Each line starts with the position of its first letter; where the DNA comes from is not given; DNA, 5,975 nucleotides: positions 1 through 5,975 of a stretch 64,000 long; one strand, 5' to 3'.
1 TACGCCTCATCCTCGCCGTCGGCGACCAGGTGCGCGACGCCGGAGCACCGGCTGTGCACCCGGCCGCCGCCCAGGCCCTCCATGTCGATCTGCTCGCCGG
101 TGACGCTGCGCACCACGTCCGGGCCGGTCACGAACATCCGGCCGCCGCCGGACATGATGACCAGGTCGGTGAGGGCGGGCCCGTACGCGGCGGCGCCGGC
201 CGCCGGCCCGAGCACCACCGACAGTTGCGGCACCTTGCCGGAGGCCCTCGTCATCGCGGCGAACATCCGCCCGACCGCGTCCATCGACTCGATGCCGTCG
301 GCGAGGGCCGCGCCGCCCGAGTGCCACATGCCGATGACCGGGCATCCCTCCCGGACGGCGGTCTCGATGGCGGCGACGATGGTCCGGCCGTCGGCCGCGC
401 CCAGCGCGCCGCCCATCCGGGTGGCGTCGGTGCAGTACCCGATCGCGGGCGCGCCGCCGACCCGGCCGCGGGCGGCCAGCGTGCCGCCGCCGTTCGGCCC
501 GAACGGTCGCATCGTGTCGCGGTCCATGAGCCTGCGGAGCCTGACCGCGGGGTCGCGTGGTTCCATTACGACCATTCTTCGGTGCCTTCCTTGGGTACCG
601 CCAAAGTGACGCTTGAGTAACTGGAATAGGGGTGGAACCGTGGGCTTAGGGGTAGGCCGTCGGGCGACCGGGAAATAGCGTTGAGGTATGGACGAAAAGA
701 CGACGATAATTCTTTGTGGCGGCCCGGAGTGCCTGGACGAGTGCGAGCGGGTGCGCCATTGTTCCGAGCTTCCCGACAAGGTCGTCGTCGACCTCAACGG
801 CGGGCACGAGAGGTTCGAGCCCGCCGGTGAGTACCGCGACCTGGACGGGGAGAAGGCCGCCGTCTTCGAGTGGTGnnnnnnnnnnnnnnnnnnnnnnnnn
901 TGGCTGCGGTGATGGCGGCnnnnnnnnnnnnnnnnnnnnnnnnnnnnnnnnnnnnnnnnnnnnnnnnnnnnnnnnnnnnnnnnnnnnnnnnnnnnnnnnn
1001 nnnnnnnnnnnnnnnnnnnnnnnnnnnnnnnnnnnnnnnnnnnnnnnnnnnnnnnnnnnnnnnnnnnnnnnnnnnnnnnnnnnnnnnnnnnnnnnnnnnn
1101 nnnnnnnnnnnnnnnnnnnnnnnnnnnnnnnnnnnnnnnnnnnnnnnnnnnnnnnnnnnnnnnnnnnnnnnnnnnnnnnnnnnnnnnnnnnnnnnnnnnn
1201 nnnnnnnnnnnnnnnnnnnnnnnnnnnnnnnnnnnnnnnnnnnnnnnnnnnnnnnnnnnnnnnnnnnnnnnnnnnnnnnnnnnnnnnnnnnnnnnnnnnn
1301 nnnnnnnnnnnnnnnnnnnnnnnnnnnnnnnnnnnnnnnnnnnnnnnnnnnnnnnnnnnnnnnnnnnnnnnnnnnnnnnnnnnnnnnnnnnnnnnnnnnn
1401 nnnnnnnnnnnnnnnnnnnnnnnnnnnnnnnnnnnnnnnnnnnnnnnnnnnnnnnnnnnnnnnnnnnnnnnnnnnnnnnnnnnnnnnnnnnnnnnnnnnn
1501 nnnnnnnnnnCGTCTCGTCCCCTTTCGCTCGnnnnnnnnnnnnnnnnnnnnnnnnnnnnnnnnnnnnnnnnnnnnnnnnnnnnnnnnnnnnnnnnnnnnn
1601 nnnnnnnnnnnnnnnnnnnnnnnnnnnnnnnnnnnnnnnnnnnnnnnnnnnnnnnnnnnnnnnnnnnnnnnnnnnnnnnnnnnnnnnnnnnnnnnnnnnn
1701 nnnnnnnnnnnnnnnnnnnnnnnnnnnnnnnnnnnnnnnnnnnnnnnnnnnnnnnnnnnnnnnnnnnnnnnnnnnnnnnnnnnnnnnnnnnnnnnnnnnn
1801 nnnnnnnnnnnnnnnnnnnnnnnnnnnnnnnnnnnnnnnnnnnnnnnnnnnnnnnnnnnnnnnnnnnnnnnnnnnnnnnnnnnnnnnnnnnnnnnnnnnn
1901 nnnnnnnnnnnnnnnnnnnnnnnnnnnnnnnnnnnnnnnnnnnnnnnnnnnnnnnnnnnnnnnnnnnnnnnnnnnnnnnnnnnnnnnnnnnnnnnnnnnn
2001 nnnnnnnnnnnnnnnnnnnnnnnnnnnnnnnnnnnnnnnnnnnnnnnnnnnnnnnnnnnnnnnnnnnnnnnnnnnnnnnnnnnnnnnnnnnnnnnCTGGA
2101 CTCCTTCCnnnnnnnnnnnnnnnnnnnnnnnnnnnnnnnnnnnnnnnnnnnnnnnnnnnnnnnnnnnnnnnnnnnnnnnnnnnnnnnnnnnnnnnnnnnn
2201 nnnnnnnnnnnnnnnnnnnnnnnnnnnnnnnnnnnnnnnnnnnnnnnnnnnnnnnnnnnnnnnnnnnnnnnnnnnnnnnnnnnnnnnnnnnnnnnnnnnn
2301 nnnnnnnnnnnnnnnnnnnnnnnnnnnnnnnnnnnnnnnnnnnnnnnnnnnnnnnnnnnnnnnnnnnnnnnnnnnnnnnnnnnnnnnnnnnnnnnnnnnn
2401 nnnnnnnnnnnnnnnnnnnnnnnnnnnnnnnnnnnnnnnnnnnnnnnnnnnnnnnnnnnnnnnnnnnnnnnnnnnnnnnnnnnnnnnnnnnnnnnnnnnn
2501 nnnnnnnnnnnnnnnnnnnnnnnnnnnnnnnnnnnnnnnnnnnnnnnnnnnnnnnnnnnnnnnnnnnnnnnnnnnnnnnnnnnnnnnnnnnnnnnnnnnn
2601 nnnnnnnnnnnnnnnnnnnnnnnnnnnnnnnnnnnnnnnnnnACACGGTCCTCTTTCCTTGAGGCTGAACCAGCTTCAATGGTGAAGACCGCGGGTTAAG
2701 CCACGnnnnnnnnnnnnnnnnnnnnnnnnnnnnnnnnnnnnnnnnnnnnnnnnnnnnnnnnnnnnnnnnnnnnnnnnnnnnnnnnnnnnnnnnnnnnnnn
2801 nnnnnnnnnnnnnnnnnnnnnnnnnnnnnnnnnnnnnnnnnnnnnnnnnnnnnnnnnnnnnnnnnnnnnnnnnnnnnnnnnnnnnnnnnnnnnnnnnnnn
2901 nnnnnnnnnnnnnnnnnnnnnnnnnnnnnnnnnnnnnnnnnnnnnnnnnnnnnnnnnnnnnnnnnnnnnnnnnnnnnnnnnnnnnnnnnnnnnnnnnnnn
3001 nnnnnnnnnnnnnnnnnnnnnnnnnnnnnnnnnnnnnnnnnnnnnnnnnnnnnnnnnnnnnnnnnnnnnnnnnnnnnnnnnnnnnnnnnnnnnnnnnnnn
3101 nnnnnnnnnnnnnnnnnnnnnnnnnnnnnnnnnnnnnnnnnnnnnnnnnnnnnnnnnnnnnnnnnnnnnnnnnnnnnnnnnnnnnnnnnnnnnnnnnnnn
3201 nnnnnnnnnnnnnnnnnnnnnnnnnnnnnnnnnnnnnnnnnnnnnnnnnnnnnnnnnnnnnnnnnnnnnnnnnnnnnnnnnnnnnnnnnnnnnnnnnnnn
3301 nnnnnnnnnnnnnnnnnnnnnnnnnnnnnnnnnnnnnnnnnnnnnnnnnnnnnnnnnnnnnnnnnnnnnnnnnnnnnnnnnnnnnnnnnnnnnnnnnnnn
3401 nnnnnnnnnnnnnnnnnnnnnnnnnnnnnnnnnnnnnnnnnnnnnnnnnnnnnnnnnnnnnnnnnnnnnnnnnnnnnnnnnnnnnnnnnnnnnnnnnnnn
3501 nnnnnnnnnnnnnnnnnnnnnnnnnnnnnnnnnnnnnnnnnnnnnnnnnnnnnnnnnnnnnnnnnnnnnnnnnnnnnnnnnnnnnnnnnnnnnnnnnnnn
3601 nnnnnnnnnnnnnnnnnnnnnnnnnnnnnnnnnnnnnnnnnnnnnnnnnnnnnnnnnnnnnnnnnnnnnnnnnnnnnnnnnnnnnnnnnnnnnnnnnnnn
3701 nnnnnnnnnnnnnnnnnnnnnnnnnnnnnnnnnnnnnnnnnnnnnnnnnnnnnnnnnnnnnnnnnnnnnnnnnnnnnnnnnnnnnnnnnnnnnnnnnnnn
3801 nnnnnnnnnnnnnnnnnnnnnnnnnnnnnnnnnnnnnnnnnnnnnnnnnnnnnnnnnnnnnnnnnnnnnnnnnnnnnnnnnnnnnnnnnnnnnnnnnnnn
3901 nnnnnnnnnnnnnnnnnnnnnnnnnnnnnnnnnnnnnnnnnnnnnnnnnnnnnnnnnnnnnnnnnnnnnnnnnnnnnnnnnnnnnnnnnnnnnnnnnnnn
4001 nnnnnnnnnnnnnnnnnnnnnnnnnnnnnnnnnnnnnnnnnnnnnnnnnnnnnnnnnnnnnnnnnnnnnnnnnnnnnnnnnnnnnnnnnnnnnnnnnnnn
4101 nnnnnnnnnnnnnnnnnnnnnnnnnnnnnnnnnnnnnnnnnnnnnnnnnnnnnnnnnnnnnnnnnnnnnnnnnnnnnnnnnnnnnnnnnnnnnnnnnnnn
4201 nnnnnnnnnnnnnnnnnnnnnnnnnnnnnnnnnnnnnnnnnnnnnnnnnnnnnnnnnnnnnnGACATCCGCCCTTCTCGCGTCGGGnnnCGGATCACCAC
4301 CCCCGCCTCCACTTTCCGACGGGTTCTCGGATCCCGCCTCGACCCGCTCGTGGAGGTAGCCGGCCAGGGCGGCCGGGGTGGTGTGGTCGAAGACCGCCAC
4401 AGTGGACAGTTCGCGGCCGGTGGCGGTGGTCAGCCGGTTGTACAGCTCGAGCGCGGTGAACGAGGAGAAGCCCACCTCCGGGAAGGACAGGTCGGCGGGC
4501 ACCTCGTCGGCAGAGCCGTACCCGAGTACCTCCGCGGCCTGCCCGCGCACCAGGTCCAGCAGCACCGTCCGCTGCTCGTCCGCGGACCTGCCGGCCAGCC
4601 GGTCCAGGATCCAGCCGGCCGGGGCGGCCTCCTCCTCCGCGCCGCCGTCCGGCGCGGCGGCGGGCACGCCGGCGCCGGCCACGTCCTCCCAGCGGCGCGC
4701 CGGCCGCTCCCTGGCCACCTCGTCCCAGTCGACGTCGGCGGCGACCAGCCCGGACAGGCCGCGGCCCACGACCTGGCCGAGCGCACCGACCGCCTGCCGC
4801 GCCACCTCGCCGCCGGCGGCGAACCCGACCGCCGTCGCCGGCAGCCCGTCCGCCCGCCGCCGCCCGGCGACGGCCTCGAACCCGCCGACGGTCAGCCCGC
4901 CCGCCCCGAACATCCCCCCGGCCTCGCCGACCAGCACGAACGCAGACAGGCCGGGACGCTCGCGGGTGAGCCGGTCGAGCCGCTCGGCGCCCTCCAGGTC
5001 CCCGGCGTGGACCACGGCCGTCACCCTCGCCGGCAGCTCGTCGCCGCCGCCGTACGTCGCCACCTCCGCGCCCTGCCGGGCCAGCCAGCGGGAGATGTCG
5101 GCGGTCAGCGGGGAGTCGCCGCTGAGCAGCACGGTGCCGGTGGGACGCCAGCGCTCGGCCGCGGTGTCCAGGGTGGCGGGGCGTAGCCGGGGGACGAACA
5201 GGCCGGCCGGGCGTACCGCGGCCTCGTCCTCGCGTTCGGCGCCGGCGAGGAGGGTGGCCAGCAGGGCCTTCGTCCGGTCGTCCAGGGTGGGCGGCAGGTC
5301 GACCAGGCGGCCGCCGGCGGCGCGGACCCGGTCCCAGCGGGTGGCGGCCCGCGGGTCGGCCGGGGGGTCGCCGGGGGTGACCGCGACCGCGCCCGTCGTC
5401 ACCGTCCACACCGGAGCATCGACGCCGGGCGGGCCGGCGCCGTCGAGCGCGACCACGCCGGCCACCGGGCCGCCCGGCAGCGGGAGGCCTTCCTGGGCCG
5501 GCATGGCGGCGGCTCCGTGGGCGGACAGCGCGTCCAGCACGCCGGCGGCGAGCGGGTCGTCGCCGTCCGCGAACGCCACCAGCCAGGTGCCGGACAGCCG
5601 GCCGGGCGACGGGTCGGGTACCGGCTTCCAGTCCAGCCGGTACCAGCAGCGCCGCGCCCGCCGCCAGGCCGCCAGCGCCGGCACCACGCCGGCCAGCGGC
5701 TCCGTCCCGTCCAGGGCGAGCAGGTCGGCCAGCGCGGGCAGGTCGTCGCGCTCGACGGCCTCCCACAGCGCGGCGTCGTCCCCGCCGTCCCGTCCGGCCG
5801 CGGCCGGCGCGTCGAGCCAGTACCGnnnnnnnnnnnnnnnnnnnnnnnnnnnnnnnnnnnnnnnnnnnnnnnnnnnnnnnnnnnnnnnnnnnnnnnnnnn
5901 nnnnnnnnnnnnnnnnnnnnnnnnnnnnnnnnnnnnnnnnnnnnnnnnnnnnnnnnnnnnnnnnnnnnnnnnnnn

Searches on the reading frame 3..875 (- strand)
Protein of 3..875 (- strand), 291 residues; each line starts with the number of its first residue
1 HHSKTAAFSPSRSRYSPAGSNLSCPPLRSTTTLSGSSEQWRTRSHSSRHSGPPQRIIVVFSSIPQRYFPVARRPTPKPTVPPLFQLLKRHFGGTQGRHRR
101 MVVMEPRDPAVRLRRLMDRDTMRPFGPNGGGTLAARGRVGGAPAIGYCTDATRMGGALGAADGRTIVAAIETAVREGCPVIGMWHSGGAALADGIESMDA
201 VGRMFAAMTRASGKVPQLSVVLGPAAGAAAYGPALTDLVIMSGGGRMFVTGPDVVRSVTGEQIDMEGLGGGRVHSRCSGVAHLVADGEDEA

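Call 11: search_protein_families(library=pfam, proteins=[window:3-875:-], max_evalue=0.00001)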
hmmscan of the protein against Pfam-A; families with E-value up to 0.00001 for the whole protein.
window:3-875:- (291 aa): 1 family
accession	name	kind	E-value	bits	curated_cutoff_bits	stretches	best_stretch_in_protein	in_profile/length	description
PF01039.27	Carboxyl_trans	-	2.8e-40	138.8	22.3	1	130-291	45-209/493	Carboxyl transferase domain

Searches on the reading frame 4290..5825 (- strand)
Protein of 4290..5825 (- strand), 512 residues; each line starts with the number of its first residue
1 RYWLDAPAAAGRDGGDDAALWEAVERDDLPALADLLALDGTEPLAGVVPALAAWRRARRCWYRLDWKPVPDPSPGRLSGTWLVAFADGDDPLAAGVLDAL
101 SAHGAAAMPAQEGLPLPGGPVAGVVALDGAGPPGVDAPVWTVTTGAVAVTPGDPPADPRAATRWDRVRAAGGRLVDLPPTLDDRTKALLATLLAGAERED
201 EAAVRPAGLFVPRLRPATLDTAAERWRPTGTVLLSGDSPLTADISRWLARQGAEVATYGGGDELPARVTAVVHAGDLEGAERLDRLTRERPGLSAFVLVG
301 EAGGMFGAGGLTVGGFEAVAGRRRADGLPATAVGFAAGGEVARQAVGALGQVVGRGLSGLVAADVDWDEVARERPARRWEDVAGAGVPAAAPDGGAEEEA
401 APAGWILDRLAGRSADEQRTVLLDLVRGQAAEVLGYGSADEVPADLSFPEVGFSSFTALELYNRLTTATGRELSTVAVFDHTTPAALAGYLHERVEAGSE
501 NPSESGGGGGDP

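Call 46: search_protein_families(library=pfam, proteins=[window:4290-5825:-], max_evalue=1)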
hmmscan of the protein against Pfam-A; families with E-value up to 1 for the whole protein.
window:4290-5825:- (512 aa): 2 families
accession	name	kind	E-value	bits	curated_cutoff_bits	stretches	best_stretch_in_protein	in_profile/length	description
PF18369.6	PKS_DE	-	5.1e-14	52.9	26.7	1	17-59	1-42/44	Polyketide synthase dimerisation element domain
PF00550.31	PP-binding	-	7.7e-09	36.1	20.8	1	425-491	2-67/67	Phosphopantetheine attachment site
